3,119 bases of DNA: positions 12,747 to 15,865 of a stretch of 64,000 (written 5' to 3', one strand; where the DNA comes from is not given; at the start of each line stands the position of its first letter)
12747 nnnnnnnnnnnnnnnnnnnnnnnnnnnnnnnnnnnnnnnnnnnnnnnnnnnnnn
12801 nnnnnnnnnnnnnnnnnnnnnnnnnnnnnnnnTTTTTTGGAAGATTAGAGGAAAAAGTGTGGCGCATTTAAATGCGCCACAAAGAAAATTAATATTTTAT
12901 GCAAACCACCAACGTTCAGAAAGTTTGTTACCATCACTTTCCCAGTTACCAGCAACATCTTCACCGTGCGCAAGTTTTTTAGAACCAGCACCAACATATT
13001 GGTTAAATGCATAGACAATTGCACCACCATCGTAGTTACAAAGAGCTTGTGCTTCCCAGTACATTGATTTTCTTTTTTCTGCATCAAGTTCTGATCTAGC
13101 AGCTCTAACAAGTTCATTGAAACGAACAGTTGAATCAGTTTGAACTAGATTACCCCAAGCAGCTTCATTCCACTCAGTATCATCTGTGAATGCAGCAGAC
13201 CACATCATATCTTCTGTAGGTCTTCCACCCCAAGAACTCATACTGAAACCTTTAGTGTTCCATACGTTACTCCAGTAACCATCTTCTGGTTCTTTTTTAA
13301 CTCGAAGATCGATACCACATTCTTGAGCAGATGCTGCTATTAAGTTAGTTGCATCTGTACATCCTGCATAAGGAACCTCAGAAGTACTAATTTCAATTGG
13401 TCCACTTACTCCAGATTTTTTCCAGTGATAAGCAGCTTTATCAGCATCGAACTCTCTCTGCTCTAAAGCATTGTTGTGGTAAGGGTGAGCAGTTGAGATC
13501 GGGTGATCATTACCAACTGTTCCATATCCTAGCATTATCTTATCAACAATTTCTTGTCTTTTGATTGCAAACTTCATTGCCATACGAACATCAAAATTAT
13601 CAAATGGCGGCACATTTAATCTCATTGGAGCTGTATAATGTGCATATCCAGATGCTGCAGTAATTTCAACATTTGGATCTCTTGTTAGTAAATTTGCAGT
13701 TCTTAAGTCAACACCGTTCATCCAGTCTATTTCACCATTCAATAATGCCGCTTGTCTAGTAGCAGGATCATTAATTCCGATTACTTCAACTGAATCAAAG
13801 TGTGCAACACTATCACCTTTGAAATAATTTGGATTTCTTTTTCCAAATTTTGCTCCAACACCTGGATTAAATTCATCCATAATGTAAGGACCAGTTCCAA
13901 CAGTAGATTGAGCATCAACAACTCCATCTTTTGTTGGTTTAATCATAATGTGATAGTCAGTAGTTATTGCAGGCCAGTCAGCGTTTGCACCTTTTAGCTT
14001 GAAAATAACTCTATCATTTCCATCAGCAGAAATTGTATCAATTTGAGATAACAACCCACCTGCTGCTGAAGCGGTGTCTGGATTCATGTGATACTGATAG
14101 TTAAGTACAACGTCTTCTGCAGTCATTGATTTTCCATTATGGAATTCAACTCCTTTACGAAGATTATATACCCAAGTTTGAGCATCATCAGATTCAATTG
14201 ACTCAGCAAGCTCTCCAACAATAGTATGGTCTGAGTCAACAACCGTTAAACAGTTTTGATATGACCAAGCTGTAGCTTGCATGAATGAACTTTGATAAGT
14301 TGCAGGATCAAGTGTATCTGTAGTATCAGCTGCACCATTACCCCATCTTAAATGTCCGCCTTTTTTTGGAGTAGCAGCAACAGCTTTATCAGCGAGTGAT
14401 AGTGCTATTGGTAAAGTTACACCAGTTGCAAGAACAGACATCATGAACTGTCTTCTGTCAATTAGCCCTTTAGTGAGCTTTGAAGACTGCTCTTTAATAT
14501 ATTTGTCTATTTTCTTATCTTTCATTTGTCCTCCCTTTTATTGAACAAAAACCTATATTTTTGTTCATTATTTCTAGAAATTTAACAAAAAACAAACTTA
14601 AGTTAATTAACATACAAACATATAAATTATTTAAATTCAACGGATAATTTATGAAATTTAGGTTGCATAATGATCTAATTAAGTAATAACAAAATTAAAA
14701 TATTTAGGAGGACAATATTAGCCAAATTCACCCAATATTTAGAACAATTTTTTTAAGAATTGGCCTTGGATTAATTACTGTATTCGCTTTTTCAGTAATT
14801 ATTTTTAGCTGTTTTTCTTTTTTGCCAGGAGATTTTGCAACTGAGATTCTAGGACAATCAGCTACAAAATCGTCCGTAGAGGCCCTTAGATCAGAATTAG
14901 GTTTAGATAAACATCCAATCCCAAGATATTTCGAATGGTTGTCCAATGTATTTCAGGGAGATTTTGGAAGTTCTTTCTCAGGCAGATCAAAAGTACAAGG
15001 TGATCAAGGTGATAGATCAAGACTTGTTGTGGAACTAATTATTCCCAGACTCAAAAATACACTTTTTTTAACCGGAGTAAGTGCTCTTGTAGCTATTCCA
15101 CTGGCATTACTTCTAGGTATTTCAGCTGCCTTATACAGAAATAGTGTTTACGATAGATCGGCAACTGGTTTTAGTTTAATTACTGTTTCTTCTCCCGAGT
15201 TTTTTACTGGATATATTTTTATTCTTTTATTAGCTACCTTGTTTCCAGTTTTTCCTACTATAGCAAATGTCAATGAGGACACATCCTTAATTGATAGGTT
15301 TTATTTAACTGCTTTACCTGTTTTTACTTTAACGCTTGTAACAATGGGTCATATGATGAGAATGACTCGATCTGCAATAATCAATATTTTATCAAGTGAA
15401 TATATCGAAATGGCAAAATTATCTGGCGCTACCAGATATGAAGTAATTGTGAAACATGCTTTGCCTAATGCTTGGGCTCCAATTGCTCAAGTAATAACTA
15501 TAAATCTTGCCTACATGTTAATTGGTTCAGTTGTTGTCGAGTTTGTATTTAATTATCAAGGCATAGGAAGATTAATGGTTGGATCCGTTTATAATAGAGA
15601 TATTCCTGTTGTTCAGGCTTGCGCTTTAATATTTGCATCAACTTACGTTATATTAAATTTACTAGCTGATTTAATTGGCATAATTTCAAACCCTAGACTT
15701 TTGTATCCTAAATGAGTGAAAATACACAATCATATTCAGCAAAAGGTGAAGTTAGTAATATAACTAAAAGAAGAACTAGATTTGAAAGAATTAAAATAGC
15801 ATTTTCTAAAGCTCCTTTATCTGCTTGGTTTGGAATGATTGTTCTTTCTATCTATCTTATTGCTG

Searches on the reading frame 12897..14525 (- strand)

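Call 30: search_protein_families(library=pfam, proteins=[window:12897-14525:-], max_evalue=0.00001)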
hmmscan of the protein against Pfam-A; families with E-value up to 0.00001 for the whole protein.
window:12897-14525:- (542 aa): 1 family
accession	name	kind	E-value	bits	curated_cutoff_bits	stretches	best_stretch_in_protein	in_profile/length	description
PF00496.27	SBP_bac_5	-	3.6e-67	227.5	32.4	1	102-453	2-367/368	Bacterial extracellular solute-binding proteins, family 5 Middle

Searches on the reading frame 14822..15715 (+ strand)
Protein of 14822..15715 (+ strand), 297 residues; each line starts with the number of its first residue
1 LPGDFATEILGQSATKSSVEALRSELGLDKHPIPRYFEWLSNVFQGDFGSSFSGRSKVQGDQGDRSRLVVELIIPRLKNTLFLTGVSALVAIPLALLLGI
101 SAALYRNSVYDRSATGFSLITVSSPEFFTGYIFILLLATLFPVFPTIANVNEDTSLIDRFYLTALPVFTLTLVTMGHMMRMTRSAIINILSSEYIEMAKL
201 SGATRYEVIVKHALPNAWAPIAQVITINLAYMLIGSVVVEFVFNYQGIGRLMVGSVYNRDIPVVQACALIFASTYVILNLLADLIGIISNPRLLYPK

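Call 30: search_protein_families(library=pfam, proteins=[window:14822-15715:+], max_evalue=0.00001)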
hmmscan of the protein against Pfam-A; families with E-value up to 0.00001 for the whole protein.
window:14822-15715:+ (297 aa): 1 family
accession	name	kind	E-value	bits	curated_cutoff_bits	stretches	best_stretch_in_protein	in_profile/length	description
PF00528.27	BPD_transp_1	-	2.4e-35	122.4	26.4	1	96-293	2-182/184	Binding-protein-dependent transport system inner membrane component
